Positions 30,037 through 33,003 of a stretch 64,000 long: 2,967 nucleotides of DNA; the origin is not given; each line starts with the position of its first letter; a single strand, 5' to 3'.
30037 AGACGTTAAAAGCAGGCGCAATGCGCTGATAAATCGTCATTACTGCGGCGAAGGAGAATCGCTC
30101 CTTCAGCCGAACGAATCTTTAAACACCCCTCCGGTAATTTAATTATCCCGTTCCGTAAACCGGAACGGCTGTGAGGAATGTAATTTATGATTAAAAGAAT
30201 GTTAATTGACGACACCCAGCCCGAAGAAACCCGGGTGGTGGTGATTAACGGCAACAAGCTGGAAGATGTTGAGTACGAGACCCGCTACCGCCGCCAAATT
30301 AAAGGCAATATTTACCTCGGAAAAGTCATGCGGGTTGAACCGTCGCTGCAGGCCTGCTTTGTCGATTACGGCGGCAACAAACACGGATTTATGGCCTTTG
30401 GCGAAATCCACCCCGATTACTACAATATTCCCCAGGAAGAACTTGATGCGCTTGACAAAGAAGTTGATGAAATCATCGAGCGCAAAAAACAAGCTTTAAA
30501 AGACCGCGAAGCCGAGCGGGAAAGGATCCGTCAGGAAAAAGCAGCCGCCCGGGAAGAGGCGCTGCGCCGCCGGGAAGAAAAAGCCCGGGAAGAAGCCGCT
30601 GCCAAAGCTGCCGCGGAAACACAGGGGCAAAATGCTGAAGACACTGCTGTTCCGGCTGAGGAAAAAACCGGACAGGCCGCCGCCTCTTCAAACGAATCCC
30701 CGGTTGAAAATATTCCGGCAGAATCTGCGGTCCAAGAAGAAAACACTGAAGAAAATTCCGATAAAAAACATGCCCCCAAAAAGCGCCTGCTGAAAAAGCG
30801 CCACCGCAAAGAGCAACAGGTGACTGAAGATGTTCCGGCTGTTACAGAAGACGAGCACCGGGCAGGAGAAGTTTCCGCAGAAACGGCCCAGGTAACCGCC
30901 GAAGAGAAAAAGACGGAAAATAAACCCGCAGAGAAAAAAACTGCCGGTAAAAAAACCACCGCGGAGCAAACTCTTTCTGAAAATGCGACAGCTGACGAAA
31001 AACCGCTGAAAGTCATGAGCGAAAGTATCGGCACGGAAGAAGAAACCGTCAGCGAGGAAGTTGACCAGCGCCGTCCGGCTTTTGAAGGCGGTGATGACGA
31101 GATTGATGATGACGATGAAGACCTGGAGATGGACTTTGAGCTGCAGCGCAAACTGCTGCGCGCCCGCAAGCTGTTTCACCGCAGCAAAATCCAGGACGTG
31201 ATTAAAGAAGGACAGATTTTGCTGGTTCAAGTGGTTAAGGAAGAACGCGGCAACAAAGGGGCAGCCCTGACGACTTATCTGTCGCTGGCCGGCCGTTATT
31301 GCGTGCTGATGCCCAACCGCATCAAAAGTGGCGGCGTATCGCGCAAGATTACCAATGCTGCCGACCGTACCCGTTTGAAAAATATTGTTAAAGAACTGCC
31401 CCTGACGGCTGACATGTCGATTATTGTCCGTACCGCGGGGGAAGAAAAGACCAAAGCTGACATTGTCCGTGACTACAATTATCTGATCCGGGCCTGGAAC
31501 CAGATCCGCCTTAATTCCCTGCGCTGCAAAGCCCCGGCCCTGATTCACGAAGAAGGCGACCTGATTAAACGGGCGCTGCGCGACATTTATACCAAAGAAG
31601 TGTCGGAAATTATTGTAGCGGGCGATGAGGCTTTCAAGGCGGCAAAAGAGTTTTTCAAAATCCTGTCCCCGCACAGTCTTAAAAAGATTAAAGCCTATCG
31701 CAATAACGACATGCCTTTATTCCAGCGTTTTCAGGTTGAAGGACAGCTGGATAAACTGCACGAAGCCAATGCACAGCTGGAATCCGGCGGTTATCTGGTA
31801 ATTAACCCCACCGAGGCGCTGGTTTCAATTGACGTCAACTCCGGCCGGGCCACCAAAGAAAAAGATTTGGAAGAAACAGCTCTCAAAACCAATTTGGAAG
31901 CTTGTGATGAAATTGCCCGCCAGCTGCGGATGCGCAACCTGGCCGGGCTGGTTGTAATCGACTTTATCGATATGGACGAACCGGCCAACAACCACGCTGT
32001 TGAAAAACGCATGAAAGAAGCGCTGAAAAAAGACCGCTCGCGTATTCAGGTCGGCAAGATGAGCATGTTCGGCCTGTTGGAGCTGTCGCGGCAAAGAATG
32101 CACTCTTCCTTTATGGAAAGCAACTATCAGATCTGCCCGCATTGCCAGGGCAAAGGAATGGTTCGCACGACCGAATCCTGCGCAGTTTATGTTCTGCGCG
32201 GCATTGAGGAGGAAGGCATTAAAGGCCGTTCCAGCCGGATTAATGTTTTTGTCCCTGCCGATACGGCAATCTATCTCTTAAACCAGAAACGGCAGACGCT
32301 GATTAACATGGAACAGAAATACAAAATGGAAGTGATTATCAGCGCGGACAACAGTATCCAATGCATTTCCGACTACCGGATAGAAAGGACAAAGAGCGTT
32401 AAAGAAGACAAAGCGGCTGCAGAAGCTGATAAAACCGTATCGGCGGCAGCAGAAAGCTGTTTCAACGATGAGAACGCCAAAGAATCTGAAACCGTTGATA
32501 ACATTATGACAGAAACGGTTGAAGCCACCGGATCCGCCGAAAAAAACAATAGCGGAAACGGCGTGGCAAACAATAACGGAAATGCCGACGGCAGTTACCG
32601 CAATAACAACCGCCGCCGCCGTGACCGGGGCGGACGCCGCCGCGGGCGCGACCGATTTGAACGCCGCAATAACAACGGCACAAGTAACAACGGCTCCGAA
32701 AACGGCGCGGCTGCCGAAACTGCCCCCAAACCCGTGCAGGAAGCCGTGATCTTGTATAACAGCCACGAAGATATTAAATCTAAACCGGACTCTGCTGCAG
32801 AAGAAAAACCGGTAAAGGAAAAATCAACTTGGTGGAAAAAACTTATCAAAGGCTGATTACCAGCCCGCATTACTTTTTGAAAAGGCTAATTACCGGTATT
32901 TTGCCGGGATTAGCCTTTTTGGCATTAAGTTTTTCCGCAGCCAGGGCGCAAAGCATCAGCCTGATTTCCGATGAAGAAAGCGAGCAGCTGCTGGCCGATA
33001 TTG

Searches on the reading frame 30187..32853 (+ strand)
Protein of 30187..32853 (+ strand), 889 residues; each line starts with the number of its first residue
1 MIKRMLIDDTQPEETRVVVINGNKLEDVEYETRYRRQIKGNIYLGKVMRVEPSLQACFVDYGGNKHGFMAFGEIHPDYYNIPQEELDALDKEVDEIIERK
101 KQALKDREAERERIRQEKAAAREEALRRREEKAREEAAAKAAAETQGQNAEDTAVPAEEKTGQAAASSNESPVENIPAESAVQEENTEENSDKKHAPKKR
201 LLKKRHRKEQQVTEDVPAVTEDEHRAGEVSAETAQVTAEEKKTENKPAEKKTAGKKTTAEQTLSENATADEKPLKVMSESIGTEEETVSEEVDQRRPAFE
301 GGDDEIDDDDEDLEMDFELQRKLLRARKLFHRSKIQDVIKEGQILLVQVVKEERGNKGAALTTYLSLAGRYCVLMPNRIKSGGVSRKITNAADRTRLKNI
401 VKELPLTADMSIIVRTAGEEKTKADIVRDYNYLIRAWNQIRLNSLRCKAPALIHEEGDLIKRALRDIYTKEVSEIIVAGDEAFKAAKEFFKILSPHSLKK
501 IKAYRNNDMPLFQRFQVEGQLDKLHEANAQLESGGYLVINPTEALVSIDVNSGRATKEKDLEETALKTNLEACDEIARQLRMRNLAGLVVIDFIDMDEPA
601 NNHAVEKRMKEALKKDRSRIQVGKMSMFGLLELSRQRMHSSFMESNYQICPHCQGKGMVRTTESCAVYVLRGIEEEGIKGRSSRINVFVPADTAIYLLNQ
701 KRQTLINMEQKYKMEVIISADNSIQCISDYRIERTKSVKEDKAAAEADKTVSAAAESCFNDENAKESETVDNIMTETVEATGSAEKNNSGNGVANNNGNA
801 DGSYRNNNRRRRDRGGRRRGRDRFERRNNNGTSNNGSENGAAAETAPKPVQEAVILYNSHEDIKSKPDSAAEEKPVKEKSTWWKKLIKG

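Call 83: search_protein_families(library=pfam, proteins=[window:30187-32853:+], max_evalue=0.001)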
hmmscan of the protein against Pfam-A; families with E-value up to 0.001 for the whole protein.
window:30187-32853:+ (889 aa): 3 families
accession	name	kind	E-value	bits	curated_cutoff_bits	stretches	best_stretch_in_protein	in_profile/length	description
PF10150.14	RNase_E_G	-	1.4e-96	323.5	25.5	1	366-638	1-270/270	Ribonuclease E/G family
PF20833.2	RNase_E_G_Thio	-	1.3e-28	99.4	26.8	1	649-734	1-85/86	RNase E/G, Thioredoxin-like domain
PF00575.29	S1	-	0.00017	22.4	22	0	38-84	3-47/74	S1 RNA binding domain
